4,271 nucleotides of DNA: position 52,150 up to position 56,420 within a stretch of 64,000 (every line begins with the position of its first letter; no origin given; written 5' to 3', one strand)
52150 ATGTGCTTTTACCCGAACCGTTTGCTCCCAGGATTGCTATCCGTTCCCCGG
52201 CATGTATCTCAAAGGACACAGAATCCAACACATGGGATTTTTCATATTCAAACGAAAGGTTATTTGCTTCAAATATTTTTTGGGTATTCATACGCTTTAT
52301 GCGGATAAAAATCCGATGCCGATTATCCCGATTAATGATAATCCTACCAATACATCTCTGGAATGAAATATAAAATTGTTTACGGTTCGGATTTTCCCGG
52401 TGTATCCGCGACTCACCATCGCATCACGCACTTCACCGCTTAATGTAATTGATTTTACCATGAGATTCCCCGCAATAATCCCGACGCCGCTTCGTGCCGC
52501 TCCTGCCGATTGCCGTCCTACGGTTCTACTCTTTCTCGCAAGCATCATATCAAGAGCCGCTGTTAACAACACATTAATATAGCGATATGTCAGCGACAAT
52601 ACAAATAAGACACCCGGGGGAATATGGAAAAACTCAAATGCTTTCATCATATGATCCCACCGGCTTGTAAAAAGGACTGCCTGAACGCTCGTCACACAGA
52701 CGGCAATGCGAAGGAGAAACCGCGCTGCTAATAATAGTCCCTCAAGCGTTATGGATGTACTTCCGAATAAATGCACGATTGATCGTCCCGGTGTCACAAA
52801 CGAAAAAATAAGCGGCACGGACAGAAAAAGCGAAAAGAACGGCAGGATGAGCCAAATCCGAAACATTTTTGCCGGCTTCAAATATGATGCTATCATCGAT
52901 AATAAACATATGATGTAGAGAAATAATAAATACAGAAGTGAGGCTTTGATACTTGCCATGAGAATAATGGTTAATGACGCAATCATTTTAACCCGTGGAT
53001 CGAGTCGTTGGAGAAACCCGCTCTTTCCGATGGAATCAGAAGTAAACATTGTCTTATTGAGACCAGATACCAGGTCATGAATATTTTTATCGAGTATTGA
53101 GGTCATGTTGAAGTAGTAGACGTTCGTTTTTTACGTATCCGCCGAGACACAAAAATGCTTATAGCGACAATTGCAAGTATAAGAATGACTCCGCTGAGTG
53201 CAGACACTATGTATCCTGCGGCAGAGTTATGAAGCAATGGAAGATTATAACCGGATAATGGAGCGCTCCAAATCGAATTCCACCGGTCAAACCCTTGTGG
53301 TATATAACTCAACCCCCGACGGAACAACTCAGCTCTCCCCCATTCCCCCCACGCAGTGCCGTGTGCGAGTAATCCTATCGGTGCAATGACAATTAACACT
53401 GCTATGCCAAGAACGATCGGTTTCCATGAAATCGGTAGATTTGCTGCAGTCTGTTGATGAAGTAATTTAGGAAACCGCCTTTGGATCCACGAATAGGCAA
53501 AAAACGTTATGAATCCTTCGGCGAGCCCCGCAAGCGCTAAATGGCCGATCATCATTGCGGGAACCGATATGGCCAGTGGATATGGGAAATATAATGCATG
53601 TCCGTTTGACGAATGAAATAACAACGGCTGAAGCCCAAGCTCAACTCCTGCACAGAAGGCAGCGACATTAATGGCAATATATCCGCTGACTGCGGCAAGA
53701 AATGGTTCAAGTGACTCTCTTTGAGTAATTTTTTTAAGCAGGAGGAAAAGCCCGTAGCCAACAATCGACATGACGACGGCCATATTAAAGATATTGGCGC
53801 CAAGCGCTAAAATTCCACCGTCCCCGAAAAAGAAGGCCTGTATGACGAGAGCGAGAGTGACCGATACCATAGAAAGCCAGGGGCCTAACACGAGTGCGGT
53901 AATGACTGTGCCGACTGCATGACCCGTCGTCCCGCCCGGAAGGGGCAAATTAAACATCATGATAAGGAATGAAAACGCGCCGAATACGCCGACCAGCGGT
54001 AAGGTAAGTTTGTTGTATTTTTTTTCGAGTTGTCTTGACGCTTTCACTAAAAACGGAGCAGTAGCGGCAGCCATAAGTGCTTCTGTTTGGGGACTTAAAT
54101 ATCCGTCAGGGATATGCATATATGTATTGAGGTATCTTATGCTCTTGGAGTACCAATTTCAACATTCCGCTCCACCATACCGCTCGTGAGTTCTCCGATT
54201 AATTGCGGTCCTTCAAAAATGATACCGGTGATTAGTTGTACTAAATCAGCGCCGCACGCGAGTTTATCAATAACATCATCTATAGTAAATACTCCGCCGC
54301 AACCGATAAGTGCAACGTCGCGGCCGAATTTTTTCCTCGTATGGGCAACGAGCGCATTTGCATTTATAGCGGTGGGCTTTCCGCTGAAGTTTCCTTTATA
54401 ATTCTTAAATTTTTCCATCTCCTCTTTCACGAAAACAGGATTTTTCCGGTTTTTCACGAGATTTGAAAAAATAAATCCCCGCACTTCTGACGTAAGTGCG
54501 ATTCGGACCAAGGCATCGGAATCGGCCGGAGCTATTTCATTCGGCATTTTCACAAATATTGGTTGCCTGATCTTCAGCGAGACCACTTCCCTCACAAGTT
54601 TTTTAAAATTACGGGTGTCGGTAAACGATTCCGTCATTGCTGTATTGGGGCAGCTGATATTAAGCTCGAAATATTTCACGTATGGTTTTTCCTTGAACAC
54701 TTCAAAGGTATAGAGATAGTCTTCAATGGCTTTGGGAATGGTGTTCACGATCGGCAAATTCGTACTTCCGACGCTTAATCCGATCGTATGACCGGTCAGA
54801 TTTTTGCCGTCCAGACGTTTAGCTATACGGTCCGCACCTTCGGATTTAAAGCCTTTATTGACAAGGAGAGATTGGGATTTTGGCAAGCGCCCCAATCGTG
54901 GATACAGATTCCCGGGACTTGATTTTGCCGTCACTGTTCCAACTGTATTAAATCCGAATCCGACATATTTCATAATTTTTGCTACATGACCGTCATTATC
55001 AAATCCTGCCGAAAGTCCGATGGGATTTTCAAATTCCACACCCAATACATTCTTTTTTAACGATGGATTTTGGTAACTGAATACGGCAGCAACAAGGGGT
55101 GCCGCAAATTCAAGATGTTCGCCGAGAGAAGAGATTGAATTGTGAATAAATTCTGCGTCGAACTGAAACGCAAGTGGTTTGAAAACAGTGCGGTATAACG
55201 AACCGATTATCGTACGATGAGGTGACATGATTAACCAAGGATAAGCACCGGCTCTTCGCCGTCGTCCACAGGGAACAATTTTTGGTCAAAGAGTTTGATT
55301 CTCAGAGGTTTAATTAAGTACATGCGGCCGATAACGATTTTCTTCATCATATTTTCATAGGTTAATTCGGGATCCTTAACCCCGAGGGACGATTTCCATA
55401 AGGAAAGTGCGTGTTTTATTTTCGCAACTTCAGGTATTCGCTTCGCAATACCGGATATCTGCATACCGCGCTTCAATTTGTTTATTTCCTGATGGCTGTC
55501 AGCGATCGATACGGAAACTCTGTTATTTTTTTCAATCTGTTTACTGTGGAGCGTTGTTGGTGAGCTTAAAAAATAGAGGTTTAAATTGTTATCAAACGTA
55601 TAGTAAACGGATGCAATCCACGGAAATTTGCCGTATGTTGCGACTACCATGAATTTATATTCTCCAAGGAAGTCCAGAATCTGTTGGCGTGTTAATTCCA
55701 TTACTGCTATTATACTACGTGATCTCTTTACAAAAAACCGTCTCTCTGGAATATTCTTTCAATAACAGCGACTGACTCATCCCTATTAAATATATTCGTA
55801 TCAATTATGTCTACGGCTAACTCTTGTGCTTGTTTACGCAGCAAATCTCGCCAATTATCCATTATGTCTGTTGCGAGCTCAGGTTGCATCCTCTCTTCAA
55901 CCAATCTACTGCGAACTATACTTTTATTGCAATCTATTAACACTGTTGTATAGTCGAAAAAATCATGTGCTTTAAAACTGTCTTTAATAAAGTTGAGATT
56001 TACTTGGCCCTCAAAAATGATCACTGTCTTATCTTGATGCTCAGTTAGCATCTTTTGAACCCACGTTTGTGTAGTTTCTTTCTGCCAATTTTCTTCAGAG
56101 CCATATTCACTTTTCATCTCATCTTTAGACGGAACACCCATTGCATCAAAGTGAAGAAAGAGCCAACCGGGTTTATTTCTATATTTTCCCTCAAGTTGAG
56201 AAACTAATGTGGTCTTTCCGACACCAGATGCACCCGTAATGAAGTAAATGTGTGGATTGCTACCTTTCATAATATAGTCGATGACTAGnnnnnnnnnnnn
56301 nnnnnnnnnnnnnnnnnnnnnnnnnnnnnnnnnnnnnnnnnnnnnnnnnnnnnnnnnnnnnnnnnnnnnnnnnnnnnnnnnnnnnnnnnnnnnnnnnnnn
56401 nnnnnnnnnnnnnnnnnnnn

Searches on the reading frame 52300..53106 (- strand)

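Call 65: search_protein_families(library=pfam, proteins=[window:52300-53106:-], max_evalue=0.001)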
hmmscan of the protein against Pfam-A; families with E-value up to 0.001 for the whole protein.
window:52300-53106:- (269 aa): 1 family
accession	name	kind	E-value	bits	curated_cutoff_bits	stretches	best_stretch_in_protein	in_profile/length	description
PF02361.21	CbiQ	-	4.9e-28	98.7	25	1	31-237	4-210/216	Cobalt transport protein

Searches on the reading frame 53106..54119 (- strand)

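Call 65: search_protein_families(library=pfam, proteins=[window:53106-54119:-], max_evalue=0.001)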
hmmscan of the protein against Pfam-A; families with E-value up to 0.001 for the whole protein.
window:53106-54119:- (338 aa): 2 families
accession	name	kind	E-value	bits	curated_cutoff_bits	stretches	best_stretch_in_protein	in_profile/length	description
PF01891.21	CbiM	-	1.8e-56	191.7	23.1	1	2-218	1-204/205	Cobalt uptake substrate-specific transmembrane region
PF13190.11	PDGLE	-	1.5e-08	34.8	27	1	235-326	5-101/102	PDGLE domain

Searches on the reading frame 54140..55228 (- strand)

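Call 65: search_protein_families(library=pfam, proteins=[window:54140-55228:-], max_evalue=0.001)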
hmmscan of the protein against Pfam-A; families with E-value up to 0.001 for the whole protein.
window:54140-55228:- (363 aa): 1 family
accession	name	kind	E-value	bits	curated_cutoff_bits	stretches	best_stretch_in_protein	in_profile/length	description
PF01180.27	DHO_dh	-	2.5e-51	175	27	1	57-351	2-287/291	Dihydroorotate dehydrogenase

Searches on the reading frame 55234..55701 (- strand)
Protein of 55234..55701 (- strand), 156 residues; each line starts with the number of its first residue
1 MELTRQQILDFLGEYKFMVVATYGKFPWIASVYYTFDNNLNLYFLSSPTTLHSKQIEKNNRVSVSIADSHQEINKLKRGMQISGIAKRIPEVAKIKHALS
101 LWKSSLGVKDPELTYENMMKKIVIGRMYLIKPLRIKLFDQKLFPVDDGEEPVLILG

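Call 65: search_protein_families(library=pfam, proteins=[window:55234-55701:-], max_evalue=0.001)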
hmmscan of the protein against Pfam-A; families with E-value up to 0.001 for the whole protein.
window:55234-55701:- (156 aa): 1 family
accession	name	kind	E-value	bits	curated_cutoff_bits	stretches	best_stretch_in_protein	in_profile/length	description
PF01243.27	PNPOx_N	-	1.2e-06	29.4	28.1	1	6-100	3-87/120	Pyridoxamine 5'-phosphate oxidase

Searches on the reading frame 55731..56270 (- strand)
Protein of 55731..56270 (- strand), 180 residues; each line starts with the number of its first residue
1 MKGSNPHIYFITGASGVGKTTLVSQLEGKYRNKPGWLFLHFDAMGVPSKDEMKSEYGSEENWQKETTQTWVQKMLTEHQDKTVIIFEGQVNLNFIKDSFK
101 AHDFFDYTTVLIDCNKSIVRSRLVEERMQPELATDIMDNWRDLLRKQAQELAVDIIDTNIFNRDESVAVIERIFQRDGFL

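Call 65: search_protein_families(library=pfam, proteins=[window:55731-56270:-], max_evalue=0.001)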
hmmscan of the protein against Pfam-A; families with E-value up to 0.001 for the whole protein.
window:55731-56270:- (180 aa): 10 families
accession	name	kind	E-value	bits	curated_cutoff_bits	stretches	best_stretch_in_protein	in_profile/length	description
PF13238.12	AAA_18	-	2.6e-08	34.8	29.4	1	10-129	2-114/128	AAA domain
PF13191.12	AAA_16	-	6.2e-05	24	32.6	1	4-43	22-62/167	AAA ATPase domain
PF00005.33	ABC_tran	-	0.00012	23.1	25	1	7-46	12-51/137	ABC transporter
PF13173.12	AAA_14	-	0.00019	21.9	27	1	7-46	3-42/129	AAA domain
PF13401.12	AAA_22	-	0.00041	21.1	27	0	6-42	5-42/130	AAA domain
PF13479.12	AAA_24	-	0.00044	20.6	27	1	9-113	5-71/195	AAA domain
PF06414.18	Zeta_toxin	-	0.00047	20.1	22.3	0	4-79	14-92/199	Zeta toxin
PF13521.12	AAA_28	-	0.00068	20.3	27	0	10-71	3-50/164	AAA domain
PF13207.12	AAA_17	-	0.00079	20.2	27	0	12-128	1-124/136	AAA domain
PF13671.12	AAA_33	-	0.00094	19.9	27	0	11-75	4-63/143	AAA domain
